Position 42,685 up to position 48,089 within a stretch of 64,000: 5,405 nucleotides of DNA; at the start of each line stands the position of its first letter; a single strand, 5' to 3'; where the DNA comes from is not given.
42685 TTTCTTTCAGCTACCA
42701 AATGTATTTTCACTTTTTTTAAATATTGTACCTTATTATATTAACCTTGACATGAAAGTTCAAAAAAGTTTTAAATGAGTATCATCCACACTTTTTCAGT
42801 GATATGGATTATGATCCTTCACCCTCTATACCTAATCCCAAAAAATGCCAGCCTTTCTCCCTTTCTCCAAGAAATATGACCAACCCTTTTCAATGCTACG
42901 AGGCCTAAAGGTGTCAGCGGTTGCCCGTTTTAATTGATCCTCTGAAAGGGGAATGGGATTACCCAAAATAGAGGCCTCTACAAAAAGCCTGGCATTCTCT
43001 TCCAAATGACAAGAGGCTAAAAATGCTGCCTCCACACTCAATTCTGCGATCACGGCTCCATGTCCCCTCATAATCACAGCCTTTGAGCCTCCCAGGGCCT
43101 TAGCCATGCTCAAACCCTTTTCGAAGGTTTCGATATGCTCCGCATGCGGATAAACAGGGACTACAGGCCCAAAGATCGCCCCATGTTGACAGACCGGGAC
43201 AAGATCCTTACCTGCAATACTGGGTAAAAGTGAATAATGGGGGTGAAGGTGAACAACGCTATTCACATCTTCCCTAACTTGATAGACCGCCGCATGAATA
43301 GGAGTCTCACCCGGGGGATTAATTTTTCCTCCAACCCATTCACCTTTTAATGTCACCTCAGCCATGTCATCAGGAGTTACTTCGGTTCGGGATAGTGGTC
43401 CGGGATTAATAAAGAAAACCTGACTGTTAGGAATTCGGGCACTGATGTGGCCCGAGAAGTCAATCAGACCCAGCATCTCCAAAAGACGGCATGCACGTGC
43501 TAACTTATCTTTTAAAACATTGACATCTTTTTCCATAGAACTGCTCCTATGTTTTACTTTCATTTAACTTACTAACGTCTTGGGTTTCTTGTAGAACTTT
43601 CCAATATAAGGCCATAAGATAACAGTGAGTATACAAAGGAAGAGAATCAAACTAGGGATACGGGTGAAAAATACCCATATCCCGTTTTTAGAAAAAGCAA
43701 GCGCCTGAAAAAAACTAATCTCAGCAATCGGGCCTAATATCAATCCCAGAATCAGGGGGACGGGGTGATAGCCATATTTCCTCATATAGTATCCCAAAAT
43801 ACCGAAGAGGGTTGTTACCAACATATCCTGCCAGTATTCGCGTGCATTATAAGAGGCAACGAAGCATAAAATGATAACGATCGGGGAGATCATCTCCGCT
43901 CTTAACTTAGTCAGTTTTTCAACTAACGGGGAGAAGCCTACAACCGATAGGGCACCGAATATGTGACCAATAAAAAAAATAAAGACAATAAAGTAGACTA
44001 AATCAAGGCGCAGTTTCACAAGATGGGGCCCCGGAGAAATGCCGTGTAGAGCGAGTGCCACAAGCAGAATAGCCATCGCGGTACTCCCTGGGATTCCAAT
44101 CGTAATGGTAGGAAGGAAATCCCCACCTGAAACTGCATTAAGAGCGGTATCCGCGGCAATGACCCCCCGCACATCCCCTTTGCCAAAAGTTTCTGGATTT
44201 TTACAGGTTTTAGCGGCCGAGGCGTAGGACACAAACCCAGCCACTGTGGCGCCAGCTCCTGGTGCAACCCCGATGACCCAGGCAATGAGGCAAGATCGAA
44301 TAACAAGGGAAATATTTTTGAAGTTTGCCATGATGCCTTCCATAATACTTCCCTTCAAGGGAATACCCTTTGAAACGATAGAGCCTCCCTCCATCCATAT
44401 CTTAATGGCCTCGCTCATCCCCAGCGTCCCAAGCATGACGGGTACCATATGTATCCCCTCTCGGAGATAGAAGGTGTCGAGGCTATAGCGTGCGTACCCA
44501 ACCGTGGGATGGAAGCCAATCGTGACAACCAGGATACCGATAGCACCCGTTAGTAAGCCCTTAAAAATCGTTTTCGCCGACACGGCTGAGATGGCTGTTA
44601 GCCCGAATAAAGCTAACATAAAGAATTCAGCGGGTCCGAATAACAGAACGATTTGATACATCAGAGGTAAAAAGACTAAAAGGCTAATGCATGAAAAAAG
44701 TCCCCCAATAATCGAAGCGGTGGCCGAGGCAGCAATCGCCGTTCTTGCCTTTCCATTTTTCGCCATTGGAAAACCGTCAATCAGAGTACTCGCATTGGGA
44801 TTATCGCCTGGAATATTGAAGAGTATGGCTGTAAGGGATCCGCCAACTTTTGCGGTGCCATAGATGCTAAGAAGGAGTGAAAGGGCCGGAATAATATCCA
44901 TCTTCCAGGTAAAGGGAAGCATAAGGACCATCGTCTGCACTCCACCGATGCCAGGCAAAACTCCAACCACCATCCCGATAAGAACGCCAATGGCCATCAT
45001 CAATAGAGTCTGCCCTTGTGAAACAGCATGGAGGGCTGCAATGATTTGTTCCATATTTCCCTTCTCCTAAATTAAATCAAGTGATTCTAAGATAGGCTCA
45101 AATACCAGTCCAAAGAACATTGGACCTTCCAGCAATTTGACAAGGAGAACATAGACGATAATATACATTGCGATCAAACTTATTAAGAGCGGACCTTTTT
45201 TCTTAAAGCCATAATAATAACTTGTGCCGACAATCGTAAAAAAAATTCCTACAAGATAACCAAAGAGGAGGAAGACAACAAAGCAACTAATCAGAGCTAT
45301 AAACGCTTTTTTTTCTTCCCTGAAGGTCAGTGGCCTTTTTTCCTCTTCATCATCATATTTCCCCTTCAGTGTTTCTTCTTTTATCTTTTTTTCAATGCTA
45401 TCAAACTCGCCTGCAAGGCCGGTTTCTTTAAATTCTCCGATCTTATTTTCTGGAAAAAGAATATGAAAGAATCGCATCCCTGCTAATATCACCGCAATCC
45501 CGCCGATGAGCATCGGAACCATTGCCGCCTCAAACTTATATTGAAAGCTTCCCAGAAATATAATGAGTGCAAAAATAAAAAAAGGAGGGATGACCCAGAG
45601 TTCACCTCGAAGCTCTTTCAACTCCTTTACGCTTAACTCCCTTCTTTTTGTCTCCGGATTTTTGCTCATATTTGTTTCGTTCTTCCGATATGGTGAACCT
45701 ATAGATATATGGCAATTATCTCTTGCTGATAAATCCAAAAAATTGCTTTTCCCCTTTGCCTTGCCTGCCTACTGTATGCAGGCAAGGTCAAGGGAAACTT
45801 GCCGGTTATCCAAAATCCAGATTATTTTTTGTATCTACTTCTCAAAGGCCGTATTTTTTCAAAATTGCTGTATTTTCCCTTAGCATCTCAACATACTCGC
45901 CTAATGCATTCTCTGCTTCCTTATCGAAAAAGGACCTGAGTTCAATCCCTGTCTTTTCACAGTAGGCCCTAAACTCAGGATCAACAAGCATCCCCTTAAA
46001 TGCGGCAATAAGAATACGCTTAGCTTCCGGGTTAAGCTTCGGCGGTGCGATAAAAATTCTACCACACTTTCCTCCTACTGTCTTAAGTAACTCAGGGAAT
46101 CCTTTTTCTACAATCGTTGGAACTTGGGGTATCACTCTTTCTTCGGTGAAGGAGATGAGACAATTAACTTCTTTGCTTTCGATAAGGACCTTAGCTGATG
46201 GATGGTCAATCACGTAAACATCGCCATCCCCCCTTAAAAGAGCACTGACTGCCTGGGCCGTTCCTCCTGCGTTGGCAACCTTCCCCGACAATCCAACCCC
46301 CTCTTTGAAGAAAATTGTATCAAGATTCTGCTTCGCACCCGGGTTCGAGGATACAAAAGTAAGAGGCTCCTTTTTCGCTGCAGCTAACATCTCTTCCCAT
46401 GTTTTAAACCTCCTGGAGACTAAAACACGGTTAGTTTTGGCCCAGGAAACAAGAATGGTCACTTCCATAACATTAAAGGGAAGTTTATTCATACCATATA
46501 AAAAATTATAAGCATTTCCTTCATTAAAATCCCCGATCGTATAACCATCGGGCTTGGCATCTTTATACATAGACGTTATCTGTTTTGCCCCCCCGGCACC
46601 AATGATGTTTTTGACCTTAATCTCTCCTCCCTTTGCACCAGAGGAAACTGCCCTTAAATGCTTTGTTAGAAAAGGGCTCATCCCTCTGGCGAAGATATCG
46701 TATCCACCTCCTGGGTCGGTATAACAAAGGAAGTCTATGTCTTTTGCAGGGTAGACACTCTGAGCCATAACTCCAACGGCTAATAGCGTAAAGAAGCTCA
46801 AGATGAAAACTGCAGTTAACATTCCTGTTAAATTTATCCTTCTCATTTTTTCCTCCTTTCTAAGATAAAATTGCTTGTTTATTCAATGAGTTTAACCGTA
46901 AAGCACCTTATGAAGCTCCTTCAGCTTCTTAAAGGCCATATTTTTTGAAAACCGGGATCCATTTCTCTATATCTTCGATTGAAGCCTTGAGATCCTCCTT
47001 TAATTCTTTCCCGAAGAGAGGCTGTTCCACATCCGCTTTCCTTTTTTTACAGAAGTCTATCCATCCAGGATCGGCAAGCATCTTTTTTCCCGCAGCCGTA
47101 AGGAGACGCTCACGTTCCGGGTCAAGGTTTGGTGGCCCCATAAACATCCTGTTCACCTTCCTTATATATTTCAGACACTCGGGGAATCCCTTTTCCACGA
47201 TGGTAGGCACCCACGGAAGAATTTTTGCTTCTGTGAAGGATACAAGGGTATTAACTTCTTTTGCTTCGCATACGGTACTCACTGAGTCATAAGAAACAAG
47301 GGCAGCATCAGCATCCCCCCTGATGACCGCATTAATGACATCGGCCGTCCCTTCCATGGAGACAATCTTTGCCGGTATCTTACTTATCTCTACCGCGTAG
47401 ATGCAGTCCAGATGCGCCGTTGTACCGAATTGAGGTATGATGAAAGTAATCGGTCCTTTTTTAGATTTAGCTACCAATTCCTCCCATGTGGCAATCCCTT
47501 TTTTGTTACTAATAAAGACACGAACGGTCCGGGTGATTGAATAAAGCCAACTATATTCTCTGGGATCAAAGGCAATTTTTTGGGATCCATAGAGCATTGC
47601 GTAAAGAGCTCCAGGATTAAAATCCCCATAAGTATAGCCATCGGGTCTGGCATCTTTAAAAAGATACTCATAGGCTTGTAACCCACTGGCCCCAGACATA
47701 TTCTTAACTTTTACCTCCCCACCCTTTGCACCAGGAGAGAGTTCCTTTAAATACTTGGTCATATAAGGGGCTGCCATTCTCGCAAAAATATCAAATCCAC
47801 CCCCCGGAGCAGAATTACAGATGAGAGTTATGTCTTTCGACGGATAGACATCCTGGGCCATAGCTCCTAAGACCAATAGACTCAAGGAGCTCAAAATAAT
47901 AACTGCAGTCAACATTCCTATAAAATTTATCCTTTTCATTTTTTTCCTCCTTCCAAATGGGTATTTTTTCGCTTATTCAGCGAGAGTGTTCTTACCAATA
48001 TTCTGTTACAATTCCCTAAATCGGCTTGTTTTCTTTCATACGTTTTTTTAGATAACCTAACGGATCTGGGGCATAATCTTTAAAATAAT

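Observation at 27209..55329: Six paralogs of an unrecognised ~478-aa His-rich protein, each tied to a tripartite tricarboxylate transporter module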

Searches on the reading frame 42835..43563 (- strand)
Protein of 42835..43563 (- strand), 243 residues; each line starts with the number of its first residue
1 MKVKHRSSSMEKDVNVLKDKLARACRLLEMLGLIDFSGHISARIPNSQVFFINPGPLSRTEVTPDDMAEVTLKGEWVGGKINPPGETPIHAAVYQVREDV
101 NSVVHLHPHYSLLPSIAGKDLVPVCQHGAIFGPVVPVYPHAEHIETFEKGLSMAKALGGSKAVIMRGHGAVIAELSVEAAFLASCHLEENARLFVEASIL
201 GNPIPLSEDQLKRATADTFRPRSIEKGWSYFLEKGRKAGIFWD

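Call 9: search_protein_families(library=pfam, proteins=[window:42835-43563:-], max_evalue=0.001)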
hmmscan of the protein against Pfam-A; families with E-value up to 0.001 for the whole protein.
window:42835-43563:- (243 aa): 1 family
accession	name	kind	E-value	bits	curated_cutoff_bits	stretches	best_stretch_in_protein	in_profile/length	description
PF00596.27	Aldolase_II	-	2.1e-36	126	22.2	1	20-194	2-182/183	Class II Aldolase and Adducin N-terminal domain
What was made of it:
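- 42832..43563 (-): Class II aldolase/adducin-family protein ending unit 2. PF00596 E 2e-36 (call 9).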

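Call 45: search_protein_families(library=ncbifam, proteins=[window:42835-43563:-], max_evalue=0.00001)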
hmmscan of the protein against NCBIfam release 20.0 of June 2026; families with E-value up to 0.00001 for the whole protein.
window:42835-43563:- (243 aa): 25 families
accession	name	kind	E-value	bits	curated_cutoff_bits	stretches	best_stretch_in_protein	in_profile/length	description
NF005123.0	PRK06557.1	subfamily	2e-30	106.1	251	1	9-214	4-212/223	L-ribulose-5-phosphate 4-epimerase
NF004855.0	PRK06208.1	subfamily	2.1e-26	92.8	255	1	6-218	32-247/274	class II aldolase/adducin family protein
NF053537.1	DhpthDcsPhtC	equivalog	5e-26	91.5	200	1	19-203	2-199/232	3,4-dihydroxyphthalate decarboxylase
NF053831.1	RU1PAldHalo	equivalog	7.4e-25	87.6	300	1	37-215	24-200/208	ribulose-1-phosphate aldolase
NF005451.0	PRK07044.1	subfamily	1.4e-23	83.3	207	1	7-221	12-231/256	aldolase II superfamily protein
NF006208.0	PRK08333.1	equivalog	1.2e-21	77.2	267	1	16-196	4-182/189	aldolase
NF005302.0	PRK06833.1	equivalog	7.8e-21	74.5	264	1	38-213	28-202/214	L-fuculose-phosphate aldolase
NF005186.0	PRK06661.1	equivalog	1.1e-19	71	339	1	17-196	6-189/235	hypothetical protein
NF005484.0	PRK07090.1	equivalog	1.1e-19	70.8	261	1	9-235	23-251/260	aldolase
NF043034.1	OxoTetrPhDc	equivalog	5.3e-19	68.8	250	1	17-197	5-188/205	3-oxo-tetronate 4-phosphate decarboxylase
NF005689.0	PRK07490.1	equivalog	6.5e-16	58.2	260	1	13-219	10-221/248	hypothetical protein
NF005984.0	PRK08087.1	subfamily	1e-15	58.1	264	1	15-211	4-198/215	L-fuculose-phosphate aldolase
NF006413.0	PRK08660.1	equivalog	1.9e-15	57.2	203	1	20-195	5-175/184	aldolase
NF006047.0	PRK08193.1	subfamily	1.8e-13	50.6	257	1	15-125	3-114/231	L-ribulose-5-phosphate 4-epimerase AraD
NF005068.0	PRK06486.1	equivalog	4.1e-13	49.2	269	1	6-220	16-235/262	aldolase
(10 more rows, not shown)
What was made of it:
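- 42832..43563 (-): Sub-threshold NCBIfam hits include 3,4-dihydroxyphthalate decarboxylase (call 45)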

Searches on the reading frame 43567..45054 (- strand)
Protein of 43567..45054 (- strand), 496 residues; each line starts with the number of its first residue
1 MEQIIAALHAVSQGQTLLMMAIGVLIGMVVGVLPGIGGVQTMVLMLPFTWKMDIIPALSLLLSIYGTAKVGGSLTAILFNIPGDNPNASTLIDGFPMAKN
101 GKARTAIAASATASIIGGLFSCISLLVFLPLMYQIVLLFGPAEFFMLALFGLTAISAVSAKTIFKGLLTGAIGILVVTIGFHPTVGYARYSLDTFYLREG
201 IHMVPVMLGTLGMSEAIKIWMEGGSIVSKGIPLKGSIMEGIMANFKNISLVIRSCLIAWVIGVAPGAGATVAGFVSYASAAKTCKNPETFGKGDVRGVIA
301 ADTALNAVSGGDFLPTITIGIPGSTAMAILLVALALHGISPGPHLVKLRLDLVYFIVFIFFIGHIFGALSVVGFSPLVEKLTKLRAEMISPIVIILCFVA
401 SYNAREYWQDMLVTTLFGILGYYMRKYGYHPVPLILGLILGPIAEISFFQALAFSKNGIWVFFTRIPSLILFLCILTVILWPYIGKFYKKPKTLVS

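Call 9: search_protein_families(library=pfam, proteins=[window:43567-45054:-], max_evalue=0.001)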
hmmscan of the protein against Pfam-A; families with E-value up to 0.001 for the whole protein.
window:43567-45054:- (496 aa): 1 family
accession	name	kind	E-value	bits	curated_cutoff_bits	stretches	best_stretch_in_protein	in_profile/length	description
PF01970.21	TctA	-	4.3e-116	388.5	28.9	1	17-436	1-423/423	Tripartite tricarboxylate transporter TctA family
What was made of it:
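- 43564..47939 (-): Two TctC genes (46929-47939, 45842-46846), TctB (45067-45738), TctA (43564-45054) of unit 2. call 9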

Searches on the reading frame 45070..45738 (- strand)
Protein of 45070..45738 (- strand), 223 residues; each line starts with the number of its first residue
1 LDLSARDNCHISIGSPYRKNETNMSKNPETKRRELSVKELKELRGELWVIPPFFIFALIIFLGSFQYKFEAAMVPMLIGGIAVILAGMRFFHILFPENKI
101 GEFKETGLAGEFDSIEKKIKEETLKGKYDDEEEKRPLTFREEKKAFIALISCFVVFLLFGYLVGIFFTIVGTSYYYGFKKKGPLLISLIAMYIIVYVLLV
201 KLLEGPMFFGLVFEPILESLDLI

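Call 9: search_protein_families(library=pfam, proteins=[window:45070-45738:-], max_evalue=0.001)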
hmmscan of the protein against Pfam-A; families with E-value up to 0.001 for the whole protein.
window:45070-45738:- (223 aa): 2 families
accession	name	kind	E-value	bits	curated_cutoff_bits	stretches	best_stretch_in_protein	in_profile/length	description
PF07331.16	TctB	-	3.3e-06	27.7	29.1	1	56-206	10-135/137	Tripartite tricarboxylate transporter TctB family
PF20990.2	DUF2207_C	-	0.00059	20.1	33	0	104-198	103-182/247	Predicted membrane protein (DUF2207) C-terminal domain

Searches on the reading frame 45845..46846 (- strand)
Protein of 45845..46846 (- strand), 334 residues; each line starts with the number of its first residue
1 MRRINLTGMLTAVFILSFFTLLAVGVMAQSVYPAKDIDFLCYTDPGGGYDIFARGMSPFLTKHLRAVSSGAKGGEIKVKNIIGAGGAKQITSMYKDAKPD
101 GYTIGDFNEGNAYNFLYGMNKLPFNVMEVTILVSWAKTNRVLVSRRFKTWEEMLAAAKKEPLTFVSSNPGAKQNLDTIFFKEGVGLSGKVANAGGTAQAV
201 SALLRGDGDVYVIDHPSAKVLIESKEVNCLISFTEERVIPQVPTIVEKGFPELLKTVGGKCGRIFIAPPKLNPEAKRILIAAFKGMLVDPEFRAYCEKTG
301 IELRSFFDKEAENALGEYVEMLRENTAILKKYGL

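Call 9: search_protein_families(library=pfam, proteins=[window:45845-46846:-], max_evalue=0.001)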
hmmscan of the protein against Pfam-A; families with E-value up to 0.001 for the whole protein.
window:45845-46846:- (334 aa): 1 family
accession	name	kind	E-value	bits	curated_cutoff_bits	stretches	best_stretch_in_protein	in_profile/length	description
PF03401.19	TctC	-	2.6e-20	73.5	27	1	76-304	17-247/274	Tripartite tricarboxylate transporter family receptor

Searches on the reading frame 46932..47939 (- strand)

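Call 9: search_protein_families(library=pfam, proteins=[window:46932-47939:-], max_evalue=0.001)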
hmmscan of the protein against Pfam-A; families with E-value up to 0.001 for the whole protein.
window:46932-47939:- (336 aa): 1 family
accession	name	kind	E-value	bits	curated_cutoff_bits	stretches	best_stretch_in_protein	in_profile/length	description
PF03401.19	TctC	-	5.1e-10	39.8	27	1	75-334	16-272/274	Tripartite tricarboxylate transporter family receptor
